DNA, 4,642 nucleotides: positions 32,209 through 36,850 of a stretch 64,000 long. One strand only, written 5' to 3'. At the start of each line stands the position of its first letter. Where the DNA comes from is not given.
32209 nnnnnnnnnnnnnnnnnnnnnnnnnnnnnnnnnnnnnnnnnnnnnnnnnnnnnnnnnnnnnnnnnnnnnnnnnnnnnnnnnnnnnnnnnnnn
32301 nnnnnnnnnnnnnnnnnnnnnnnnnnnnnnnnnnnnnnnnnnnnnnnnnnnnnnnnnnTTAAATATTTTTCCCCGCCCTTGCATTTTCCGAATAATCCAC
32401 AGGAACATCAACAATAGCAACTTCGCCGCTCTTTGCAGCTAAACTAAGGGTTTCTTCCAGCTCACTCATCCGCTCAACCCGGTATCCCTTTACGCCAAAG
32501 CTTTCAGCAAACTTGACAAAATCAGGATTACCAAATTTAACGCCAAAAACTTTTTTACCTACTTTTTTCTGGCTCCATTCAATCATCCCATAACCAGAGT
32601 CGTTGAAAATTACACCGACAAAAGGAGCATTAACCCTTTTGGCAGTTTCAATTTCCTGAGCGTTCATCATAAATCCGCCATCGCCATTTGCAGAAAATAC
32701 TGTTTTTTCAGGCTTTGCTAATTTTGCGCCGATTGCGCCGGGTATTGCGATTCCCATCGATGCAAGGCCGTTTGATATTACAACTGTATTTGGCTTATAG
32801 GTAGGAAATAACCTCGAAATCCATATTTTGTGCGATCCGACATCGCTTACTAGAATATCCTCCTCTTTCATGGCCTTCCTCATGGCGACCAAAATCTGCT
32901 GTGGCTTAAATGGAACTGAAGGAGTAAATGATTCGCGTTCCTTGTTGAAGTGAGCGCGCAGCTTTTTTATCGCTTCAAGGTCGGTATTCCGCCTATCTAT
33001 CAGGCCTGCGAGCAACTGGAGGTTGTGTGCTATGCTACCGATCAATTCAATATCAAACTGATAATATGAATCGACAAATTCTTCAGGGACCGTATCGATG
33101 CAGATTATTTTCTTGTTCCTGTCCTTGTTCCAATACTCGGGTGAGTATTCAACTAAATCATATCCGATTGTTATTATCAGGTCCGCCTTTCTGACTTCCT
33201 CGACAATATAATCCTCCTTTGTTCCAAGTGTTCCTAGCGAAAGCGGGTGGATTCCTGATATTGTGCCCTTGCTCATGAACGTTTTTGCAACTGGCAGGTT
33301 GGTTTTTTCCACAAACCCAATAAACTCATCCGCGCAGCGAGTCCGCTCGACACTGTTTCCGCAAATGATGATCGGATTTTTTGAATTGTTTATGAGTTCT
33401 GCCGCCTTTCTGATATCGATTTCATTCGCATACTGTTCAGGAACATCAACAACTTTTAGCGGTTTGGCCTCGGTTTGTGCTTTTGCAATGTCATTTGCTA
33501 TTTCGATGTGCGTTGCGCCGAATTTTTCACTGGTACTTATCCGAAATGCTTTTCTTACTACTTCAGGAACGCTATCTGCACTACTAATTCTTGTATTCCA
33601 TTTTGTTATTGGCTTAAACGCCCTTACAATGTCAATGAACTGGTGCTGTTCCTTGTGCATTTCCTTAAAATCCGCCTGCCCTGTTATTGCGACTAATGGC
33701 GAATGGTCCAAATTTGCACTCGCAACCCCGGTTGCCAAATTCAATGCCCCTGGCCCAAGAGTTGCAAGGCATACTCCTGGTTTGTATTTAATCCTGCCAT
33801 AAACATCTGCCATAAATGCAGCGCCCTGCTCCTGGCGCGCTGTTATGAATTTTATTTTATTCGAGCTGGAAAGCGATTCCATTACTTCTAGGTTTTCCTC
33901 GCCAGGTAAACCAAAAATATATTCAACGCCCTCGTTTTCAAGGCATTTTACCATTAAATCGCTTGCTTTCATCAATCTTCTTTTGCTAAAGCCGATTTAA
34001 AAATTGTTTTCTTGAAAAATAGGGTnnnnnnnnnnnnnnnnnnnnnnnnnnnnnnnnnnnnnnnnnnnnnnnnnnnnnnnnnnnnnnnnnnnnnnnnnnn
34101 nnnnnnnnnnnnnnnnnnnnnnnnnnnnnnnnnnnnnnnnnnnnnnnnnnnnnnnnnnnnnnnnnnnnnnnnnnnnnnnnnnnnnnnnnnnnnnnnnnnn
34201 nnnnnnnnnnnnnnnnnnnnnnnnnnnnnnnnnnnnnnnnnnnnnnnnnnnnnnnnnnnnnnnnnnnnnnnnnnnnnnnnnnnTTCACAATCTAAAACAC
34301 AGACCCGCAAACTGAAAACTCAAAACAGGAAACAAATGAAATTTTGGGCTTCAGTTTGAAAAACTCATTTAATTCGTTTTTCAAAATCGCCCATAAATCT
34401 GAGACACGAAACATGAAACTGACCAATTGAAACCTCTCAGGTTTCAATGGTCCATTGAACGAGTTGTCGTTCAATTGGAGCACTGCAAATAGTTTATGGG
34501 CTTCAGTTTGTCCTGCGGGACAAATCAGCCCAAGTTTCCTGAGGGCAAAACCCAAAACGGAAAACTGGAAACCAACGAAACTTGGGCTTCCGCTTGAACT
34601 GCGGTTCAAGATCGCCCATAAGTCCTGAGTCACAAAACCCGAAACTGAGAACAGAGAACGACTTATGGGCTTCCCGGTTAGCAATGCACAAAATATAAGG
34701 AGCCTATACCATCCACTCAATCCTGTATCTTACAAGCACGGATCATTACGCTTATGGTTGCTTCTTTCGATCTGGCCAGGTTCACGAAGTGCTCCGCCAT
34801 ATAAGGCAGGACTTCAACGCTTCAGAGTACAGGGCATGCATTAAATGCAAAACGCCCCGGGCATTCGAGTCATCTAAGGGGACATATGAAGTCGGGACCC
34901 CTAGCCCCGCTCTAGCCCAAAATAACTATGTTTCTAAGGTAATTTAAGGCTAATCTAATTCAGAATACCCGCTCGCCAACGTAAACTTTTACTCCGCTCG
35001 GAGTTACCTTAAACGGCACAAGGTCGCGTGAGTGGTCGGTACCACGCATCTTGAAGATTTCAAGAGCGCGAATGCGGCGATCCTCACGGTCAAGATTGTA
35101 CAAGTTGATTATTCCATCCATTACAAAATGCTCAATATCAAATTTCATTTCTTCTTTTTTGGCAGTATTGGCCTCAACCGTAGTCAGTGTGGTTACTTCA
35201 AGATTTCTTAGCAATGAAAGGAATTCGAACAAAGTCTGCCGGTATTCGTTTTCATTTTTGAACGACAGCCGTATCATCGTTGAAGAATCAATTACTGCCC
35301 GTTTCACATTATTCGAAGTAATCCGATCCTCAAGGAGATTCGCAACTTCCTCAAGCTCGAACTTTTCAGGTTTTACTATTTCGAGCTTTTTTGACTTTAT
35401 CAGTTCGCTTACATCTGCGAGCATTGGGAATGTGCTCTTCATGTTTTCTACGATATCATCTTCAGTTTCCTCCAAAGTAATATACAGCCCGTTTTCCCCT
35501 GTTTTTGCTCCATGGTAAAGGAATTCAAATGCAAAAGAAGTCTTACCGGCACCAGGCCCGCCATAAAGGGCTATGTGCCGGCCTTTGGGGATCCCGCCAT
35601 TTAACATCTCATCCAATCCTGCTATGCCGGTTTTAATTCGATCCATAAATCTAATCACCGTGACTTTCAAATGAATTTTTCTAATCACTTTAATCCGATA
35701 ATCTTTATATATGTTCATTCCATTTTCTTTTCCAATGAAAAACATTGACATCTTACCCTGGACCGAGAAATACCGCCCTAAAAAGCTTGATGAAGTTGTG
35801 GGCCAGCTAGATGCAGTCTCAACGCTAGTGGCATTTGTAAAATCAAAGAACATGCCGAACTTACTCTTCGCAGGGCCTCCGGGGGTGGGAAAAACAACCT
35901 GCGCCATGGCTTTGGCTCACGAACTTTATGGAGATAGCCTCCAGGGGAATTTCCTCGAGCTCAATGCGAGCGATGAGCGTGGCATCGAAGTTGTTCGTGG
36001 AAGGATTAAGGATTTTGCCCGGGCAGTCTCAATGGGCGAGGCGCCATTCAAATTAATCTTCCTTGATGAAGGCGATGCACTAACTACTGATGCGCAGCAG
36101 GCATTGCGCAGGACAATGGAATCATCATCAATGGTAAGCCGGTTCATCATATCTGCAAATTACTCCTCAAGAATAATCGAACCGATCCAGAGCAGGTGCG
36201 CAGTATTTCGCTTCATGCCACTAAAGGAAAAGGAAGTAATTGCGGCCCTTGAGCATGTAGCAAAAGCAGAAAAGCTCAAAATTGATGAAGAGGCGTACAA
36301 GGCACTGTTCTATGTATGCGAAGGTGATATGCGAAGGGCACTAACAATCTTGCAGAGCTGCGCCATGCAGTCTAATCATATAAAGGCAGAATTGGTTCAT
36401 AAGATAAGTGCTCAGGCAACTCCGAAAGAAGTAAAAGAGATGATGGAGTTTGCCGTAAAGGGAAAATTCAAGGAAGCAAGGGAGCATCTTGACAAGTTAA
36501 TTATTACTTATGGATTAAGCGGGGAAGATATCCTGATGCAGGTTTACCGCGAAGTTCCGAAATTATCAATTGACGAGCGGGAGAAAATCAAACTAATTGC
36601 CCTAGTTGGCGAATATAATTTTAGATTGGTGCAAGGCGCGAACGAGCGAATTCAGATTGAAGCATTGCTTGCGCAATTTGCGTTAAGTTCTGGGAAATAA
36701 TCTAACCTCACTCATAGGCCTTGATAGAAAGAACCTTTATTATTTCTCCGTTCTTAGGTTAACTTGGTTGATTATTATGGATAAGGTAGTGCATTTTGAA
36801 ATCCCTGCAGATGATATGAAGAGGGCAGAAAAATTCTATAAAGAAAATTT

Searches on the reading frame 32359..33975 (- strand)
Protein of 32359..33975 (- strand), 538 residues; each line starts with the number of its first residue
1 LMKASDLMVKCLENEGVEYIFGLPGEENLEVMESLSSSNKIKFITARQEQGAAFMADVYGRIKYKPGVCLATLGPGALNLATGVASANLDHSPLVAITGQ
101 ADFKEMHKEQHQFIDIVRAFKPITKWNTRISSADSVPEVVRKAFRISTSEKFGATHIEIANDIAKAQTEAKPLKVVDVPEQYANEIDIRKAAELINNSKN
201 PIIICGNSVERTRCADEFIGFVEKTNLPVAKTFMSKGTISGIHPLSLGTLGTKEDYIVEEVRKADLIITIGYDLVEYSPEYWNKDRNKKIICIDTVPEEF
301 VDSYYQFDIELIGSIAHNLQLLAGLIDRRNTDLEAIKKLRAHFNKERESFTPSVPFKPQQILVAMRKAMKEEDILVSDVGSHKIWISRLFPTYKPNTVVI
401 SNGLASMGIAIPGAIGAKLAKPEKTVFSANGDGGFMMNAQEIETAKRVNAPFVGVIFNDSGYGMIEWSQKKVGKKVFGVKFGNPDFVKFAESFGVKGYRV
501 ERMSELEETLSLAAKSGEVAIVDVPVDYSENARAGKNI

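Call 21: search_protein_families(library=pfam, proteins=[window:32359-33975:-], max_evalue=0.001)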
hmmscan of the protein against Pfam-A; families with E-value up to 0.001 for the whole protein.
window:32359-33975:- (538 aa): 4 families
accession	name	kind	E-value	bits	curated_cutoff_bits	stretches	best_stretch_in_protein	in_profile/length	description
PF02775.26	TPP_enzyme_C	-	1e-44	152.5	21.9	1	378-524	1-151/151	Thiamine pyrophosphate enzyme, C-terminal TPP binding domain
PF02776.23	TPP_enzyme_N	-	2.5e-38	130.9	26.8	1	2-115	1-115/119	Thiamine pyrophosphate enzyme, N-terminal TPP binding domain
PF00205.28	TPP_enzyme_M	-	5.6e-29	101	30.4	1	188-320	1-135/137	Thiamine pyrophosphate enzyme, central domain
PF02552.22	CO_dh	-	0.00094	19.4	21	0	172-238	7-75/168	CO dehydrogenase beta subunit/acetyl-CoA synthase epsilon subunit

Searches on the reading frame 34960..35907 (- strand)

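Call 21: search_protein_families(library=pfam, proteins=[window:34960-35907:-], max_evalue=0.001)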
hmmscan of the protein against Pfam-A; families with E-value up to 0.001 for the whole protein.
window:34960-35907:- (315 aa): 5 families
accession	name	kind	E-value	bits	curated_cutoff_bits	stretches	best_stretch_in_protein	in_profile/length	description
PF06745.19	ATPase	-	1.4e-55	188.7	26.6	1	91-310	1-228/231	KaiC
PF13481.12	AAA_25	-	1.3e-06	28.6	27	1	88-236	12-176/195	AAA domain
PF00154.27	RecA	-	8.6e-06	25.8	27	1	87-152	29-95/262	recA bacterial DNA recombination protein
PF03796.21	DnaB_C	-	5.3e-05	23.2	27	1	91-162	2-73/255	DnaB-like helicase C terminal domain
PF13479.12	AAA_24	-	0.00016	22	27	1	109-195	2-59/195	AAA domain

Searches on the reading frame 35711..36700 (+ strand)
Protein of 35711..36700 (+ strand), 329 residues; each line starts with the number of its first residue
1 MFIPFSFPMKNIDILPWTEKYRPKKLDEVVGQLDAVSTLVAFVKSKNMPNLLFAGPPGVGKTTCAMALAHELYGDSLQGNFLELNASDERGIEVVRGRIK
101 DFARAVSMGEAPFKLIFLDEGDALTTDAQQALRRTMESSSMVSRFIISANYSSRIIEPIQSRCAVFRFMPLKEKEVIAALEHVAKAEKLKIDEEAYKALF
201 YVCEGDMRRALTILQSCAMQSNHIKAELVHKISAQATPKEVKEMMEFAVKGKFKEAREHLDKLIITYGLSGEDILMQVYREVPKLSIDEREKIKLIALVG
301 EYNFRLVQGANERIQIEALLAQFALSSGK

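Call 21: search_protein_families(library=pfam, proteins=[window:35711-36700:+], max_evalue=0.001)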
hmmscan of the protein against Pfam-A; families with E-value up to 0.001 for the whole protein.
window:35711-36700:+ (329 aa): 16 families
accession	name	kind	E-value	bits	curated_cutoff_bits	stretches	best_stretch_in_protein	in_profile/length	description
PF08542.16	Rep_fac_C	-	7e-23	81.3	23.6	1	237-322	2-88/88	Replication factor C C-terminal domain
PF00004.35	AAA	-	8.4e-17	62.3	21.2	1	51-170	1-130/131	ATPase family associated with various cellular activities (AAA)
PF13177.12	DNA_pol3_delta2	-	5.8e-09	36.6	27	1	92-171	83-160/161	DNA polymerase III, delta subunit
PF21960.2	RCF1-5-like_lid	-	9.8e-08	32.3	27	1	179-219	2-43/43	RCF1/5-like, AAA+ ATPase lid domain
PF05496.18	RuvB_N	-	1.3e-07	31.9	27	1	22-74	2-59/159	Holliday junction DNA helicase RuvB P-loop domain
PF25361.1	AAA_lid_RFC1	-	1.8e-07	31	34.9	1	176-227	4-55/59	RFC1-like, AAA+ ATPase lid domain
PF16193.11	AAA_assoc_2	-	7.1e-07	29.8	34.3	1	187-234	3-56/81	AAA C-terminal domain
PF13191.12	AAA_16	-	8.8e-06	26.8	32.6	0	32-84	8-63/167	AAA ATPase domain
PF01078.27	Mg_chelatase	-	1.1e-05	25.4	20.3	0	26-70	2-44/207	Magnesium chelatase, subunit ChlI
PF06068.19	TIP49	-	1.2e-05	25.2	23.8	1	26-88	23-87/347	TIP49 P-loop domain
PF03215.21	Rad17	-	2.6e-05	24.7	23.8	1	16-78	8-74/186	Rad17 P-loop domain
PF13173.12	AAA_14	-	2.7e-05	24.6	27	1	51-176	5-128/129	AAA domain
PF20720.3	nSTAND3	-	6.3e-05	23.2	27.2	1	51-86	20-52/155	Novel STAND NTPase 3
PF25199.1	nSTAND_NTPase5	-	8.8e-05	22.8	34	1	30-150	19-133/145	Novel STAND NTPase 5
PF01695.23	IstB_IS21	-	0.00025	21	24.1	1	40-71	84-115/238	IstB-like ATP binding protein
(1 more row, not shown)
